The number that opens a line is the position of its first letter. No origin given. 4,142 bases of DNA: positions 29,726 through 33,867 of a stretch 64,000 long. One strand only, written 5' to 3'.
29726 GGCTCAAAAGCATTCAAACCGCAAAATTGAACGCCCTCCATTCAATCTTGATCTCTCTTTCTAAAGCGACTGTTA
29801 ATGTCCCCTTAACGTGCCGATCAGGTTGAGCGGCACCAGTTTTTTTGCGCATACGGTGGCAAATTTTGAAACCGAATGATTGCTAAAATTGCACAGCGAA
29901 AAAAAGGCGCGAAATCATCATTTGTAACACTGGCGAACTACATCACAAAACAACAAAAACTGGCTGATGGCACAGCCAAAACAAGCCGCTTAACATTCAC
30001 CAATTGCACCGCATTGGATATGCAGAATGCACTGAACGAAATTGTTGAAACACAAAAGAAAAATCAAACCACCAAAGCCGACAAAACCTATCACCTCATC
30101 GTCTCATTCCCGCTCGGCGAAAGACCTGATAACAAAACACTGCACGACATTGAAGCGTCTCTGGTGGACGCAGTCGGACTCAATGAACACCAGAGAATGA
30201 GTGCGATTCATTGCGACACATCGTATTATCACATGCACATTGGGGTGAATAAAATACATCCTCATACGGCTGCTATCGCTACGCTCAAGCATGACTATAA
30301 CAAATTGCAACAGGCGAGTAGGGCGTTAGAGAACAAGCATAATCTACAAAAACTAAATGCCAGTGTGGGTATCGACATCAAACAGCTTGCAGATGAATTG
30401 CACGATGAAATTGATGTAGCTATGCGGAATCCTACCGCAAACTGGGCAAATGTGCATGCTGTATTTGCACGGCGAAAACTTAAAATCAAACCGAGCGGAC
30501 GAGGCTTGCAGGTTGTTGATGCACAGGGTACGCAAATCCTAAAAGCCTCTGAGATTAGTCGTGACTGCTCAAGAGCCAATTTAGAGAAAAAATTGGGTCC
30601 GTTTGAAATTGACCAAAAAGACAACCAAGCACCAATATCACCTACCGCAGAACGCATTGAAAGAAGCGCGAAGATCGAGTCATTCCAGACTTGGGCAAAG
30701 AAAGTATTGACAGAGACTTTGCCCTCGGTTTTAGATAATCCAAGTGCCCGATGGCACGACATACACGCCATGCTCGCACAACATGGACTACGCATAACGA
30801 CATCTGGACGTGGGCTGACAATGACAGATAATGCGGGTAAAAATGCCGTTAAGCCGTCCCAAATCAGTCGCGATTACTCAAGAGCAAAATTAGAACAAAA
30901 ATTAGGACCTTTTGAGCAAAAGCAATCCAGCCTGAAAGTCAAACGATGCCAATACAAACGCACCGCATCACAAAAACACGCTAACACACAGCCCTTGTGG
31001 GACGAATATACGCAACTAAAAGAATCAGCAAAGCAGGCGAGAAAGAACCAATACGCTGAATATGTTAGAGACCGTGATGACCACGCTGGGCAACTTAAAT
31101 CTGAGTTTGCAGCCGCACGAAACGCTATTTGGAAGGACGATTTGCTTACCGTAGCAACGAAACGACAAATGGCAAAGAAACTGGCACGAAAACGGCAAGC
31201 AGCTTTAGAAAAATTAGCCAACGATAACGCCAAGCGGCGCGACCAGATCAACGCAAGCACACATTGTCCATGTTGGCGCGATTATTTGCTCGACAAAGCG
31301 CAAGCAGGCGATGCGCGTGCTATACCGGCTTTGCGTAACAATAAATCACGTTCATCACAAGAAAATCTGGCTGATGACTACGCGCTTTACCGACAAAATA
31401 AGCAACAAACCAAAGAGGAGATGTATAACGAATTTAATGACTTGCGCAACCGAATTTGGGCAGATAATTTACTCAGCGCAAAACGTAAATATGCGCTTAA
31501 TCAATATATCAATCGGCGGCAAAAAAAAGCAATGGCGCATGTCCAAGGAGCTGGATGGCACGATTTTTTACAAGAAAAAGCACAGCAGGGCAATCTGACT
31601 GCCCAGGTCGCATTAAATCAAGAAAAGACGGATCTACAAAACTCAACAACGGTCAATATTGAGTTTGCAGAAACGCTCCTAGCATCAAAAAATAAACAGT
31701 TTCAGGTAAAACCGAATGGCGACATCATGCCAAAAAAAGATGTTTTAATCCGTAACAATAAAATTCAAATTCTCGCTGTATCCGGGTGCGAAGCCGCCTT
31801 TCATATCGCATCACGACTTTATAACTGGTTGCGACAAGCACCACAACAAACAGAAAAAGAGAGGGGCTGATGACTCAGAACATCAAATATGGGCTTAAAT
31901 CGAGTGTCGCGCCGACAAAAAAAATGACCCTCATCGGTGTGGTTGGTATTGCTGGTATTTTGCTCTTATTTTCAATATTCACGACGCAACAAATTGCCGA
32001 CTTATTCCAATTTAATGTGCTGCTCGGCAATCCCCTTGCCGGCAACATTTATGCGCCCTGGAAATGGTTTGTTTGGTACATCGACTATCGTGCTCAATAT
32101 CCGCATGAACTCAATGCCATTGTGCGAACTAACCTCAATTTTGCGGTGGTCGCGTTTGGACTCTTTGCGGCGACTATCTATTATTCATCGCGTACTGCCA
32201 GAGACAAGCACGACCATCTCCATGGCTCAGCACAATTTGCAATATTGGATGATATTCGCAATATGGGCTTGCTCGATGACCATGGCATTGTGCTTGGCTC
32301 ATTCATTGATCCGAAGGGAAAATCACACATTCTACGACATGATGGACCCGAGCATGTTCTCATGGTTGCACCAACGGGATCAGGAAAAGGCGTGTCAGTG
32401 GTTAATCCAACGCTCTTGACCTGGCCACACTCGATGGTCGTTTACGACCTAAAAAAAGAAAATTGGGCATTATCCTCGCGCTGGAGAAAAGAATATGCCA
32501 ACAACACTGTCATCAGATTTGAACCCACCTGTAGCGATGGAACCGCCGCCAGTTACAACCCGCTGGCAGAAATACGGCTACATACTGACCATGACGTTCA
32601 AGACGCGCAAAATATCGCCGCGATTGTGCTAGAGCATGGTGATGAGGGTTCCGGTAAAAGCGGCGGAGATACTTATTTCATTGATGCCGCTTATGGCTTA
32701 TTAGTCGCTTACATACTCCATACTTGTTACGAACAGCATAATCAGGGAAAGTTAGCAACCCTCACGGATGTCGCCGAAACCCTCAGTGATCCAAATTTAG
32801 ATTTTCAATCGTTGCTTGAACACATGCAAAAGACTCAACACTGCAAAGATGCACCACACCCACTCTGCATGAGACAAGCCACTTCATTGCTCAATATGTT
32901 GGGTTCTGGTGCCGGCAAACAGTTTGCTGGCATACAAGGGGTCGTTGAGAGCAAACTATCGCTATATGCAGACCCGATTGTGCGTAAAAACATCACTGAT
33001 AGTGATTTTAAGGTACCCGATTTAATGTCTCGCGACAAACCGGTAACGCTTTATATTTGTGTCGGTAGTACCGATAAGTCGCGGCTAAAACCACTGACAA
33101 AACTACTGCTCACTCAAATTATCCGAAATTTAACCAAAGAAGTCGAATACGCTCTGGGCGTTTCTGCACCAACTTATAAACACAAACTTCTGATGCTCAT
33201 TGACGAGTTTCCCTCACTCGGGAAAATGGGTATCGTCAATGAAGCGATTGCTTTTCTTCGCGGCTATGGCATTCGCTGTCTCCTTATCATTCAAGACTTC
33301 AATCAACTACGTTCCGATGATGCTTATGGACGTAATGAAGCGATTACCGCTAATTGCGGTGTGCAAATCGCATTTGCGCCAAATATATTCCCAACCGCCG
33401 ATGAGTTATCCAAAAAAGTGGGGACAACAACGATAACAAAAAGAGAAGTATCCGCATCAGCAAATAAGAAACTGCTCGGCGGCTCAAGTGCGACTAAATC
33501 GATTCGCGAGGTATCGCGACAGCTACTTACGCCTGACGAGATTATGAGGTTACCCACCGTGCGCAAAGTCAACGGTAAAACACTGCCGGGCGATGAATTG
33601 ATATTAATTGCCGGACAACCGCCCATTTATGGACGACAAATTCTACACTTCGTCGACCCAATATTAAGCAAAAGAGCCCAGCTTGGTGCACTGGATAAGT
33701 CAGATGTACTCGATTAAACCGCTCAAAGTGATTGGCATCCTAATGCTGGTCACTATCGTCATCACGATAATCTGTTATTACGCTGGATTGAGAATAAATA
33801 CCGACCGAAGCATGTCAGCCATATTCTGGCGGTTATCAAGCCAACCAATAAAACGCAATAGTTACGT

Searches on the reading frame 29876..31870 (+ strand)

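Call 31: search_protein_families(library=pfam, proteins=[window:29876-31870:+])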
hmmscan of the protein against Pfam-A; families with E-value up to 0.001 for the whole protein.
window:29876-31870:+ (664 aa): 2 families
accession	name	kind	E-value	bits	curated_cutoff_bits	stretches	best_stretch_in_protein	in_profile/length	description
PF22863.1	TraI_middle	-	9.5e-35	119.1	27.6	2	258-348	4-88/89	TraI-like middle domain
PF03432.20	Relaxase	-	2.3e-27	96.3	24.6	1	22-157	1-132/132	MobA/VirD2-like, nuclease domain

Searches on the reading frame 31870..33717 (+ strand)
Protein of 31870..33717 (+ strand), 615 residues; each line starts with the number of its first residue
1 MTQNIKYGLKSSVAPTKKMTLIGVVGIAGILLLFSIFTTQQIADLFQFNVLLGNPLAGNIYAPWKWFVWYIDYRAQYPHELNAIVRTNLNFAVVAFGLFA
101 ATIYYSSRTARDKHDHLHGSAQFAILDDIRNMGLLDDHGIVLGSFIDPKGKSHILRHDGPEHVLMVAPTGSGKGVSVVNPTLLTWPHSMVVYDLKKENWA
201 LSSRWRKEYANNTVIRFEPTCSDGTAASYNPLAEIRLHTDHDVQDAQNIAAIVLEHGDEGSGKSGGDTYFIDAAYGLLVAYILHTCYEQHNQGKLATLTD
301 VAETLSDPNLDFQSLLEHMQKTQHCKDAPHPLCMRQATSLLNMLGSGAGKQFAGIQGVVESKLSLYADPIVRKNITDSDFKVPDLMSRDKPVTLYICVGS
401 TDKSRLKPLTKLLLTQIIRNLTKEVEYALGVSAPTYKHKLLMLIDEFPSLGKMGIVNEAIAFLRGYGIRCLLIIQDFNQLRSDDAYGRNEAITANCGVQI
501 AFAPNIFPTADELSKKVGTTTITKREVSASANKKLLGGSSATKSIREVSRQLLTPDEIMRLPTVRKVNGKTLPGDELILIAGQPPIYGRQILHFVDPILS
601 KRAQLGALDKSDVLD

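Call 31: search_protein_families(library=pfam, proteins=[window:31870-33717:+])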
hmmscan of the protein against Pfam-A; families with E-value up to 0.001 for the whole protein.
window:31870-33717:+ (615 aa): 3 families
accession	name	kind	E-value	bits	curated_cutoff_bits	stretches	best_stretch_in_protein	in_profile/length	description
PF02534.20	T4SS-DNA_transf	-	1.3e-103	347.8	20.1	1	123-602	2-454/468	Type IV secretory system Conjugative DNA transfer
PF12696.13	TraG-D_C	-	1.5e-27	96.4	22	1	440-562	2-125/126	TraM recognition site of TraD and TraG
PF10412.15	TrwB_AAD_bind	-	2.1e-18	66.8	20.5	1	338-565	145-370/387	Type IV secretion-system coupling protein DNA-binding domain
